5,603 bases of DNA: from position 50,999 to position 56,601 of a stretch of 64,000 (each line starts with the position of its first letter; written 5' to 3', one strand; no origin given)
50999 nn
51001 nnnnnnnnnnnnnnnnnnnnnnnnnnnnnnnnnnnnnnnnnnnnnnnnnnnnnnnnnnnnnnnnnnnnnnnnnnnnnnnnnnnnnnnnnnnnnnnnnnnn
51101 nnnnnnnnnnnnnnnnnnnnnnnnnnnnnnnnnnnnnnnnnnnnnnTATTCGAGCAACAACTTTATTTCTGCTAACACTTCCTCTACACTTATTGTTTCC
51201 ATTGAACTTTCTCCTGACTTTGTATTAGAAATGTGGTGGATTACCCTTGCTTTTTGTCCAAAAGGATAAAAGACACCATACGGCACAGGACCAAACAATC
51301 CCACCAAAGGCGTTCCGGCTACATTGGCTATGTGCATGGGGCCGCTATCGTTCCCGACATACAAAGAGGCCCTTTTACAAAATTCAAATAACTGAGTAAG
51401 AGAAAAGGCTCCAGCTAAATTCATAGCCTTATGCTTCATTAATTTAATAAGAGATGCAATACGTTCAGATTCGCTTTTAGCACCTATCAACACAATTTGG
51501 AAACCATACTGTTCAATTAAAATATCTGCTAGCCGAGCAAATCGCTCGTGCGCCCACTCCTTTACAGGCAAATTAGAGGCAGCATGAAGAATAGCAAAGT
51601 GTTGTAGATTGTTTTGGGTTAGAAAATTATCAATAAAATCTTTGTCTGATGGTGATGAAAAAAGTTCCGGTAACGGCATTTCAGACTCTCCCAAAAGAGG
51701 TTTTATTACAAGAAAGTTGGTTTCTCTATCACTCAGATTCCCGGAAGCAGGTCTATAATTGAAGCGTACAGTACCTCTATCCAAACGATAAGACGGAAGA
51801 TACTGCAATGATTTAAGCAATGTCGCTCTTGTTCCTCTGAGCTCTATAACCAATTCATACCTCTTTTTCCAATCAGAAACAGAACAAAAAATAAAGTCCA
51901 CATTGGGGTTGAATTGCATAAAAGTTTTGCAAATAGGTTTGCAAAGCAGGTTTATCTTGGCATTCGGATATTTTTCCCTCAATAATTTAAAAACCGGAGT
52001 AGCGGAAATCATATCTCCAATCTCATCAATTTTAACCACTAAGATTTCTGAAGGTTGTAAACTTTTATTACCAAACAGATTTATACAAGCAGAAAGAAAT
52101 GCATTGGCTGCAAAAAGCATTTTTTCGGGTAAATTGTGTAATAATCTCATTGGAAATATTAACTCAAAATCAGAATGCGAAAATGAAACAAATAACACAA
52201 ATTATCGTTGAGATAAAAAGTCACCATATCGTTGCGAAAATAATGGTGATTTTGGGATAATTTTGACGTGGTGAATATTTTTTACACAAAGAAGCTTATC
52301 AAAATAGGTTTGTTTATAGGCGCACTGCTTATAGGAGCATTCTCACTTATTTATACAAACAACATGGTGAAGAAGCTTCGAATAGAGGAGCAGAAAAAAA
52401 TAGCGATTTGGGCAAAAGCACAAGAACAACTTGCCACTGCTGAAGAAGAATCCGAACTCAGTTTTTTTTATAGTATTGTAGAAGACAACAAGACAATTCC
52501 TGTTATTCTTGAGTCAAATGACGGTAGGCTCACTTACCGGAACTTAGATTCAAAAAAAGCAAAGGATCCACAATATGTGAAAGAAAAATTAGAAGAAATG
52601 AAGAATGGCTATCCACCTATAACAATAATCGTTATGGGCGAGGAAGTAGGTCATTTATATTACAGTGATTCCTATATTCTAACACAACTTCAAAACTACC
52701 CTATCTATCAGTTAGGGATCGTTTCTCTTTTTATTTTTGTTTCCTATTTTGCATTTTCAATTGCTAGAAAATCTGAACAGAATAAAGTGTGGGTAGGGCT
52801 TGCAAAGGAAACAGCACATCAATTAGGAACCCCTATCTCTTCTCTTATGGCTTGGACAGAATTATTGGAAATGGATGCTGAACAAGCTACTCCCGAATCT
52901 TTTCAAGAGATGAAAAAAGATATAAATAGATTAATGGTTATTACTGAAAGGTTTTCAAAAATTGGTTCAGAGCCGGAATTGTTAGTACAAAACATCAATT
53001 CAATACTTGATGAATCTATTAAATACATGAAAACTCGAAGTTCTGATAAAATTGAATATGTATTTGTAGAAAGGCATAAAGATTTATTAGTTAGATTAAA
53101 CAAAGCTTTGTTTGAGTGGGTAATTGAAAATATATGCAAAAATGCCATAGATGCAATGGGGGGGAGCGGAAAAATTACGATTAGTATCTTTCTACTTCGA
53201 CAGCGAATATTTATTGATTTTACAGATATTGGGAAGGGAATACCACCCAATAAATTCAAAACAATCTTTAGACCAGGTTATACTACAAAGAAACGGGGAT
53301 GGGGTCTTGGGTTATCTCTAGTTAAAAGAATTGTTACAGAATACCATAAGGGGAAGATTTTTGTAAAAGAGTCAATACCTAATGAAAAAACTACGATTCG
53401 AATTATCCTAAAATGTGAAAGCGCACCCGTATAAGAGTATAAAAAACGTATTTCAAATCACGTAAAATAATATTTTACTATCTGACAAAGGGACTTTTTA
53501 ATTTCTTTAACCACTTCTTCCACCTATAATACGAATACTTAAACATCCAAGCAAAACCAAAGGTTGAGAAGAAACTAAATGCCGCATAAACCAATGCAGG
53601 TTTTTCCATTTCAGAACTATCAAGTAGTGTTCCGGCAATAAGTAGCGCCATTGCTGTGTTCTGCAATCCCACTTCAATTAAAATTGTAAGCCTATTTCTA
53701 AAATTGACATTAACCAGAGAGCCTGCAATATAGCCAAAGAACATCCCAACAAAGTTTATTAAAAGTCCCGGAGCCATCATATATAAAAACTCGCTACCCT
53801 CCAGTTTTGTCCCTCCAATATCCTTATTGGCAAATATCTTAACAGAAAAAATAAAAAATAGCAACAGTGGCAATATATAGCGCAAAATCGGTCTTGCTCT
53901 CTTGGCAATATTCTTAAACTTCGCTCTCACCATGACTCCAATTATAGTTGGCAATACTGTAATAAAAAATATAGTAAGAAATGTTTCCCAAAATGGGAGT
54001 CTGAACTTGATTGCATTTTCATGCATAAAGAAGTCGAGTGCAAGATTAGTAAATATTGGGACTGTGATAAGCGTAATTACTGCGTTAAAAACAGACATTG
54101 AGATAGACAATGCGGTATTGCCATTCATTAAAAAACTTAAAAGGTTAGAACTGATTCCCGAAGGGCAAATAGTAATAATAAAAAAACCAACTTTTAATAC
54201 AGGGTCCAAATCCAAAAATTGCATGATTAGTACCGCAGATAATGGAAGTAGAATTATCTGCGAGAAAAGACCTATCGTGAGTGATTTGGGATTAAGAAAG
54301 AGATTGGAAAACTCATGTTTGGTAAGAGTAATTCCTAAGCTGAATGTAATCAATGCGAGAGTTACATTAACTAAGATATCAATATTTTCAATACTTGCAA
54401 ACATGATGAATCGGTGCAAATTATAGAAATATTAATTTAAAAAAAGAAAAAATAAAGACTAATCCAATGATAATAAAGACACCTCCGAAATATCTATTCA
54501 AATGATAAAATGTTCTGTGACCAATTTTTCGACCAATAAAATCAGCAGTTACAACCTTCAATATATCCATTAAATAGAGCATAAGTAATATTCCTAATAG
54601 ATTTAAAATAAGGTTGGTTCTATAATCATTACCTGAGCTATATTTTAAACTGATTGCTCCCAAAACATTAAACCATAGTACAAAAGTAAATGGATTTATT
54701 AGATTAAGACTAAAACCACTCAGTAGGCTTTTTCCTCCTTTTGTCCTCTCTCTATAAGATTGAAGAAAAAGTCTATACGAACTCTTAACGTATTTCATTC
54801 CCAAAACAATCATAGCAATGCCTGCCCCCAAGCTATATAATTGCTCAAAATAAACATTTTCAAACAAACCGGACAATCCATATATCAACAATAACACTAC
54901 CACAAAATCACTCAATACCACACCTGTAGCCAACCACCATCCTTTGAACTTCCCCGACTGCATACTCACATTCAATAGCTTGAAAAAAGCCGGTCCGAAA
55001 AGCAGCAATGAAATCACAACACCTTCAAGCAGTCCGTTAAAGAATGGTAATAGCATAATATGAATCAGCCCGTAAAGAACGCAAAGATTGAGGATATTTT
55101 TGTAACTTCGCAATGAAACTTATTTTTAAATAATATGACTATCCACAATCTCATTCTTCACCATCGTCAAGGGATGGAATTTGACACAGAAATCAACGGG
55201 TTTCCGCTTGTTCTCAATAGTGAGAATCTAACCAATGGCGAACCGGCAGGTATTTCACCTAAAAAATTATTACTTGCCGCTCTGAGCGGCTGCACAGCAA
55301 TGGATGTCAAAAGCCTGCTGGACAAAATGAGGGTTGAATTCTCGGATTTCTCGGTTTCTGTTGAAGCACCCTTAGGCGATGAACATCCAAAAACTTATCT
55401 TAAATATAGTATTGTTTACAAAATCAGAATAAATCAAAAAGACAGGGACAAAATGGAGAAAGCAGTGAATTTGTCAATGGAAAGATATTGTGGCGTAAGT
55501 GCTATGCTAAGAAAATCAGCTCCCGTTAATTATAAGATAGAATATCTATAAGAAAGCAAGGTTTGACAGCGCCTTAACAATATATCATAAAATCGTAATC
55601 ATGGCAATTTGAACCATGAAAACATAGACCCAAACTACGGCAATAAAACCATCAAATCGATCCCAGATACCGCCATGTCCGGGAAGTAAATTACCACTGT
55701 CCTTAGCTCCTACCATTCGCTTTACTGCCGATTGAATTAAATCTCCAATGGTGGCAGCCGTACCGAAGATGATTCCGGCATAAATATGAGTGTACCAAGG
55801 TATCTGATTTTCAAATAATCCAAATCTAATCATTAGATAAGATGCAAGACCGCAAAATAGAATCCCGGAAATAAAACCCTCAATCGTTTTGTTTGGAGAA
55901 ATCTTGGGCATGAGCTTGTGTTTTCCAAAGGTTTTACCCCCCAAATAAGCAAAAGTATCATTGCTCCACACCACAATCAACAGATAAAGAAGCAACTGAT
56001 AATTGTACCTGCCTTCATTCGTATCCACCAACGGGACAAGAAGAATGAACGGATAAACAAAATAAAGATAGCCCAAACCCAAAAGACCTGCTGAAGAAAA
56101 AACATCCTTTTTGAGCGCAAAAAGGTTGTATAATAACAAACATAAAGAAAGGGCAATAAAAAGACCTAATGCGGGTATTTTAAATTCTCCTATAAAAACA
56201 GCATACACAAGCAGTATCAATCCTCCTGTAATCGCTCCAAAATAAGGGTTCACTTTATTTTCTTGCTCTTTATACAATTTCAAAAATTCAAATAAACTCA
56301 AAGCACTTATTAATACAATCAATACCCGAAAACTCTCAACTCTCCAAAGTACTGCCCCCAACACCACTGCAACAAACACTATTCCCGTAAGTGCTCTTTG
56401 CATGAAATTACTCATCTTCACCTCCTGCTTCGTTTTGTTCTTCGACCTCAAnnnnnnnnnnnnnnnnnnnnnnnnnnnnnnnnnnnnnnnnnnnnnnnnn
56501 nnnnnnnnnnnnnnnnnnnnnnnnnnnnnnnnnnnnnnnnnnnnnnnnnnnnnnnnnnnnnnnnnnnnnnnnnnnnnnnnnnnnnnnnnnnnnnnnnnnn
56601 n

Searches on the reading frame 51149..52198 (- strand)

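Call 8: search_protein_families(library=pfam, proteins=[window:51149-52198:-], max_evalue=0.001)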
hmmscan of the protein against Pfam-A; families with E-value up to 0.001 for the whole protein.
window:51149-52198:- (350 aa): 1 family
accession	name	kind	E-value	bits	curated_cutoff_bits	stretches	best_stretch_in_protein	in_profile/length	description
PF01075.23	Glyco_transf_9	-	2.1e-28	99.8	22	1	197-327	104-233/247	Glycosyltransferase family 9 (heptosyltransferase)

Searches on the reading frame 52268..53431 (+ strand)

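Call 9: search_protein_families(library=pfam, proteins=[window:52268-53431:+], max_evalue=0.001)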
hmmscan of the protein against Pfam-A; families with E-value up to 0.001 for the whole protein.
window:52268-53431:+ (388 aa): 2 families
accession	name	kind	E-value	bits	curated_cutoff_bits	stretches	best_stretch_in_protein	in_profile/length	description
PF02518.31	HATPase_c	-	3.6e-18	66.5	26.4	1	283-382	7-108/111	Histidine kinase-, DNA gyrase B-, and HSP90-like ATPase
PF00512.31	HisKA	-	3.8e-05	24.1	26.9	1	181-233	8-64/66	His Kinase A (phospho-acceptor) domain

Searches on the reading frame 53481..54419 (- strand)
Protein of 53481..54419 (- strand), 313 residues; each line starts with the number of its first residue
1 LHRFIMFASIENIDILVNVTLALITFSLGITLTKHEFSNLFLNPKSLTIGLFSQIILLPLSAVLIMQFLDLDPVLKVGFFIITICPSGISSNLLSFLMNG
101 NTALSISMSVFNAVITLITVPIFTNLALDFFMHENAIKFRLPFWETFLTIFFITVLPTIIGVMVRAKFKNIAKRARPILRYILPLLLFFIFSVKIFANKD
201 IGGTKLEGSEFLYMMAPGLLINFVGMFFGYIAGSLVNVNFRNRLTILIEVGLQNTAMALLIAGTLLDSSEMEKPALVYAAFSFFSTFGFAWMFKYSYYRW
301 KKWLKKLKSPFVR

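Call 9: search_protein_families(library=pfam, proteins=[window:53481-54419:-], max_evalue=0.001)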
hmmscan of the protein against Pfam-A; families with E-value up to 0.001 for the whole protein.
window:53481-54419:- (313 aa): 2 families
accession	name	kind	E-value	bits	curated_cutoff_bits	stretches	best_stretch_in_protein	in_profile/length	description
PF01758.21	SBF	-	2.5e-28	99.5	24.3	1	20-195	3-181/191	Sodium Bile acid symporter family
PF03547.23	Mem_trans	-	0.00012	21.2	25.7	1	4-123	224-342/343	Membrane transport protein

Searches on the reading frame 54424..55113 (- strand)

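Call 9: search_protein_families(library=pfam, proteins=[window:54424-55113:-], max_evalue=0.001)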
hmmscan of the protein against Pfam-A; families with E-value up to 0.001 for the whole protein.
window:54424-55113:- (230 aa): 1 family
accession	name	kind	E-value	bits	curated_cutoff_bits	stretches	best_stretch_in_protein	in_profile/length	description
PF01810.24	LysE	-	7.2e-12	45.6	25.6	1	34-222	2-191/193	LysE type translocator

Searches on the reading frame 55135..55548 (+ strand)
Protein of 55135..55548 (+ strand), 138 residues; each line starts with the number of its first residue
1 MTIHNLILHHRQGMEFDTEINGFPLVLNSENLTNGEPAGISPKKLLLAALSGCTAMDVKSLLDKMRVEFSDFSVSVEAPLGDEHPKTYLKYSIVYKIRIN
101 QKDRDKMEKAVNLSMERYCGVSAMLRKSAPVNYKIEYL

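Call 9: search_protein_families(library=pfam, proteins=[window:55135-55548:+], max_evalue=0.001)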
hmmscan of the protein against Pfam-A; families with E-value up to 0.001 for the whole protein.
window:55135-55548:+ (138 aa): 1 family
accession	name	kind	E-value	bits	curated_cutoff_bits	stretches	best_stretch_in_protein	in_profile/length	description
PF02566.24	OsmC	-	3.4e-18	66.3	27.5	1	36-133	2-99/100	OsmC-like protein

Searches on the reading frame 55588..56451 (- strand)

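Call 9: search_protein_families(library=pfam, proteins=[window:55588-56451:-], max_evalue=0.001)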
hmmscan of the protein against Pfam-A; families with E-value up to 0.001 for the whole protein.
window:55588-56451:- (288 aa): 1 family
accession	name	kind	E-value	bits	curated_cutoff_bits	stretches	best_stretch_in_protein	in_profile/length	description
PF01148.25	CTP_transf_1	-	2.9e-55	188.4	24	1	18-282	2-263/264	Cytidylyltransferase family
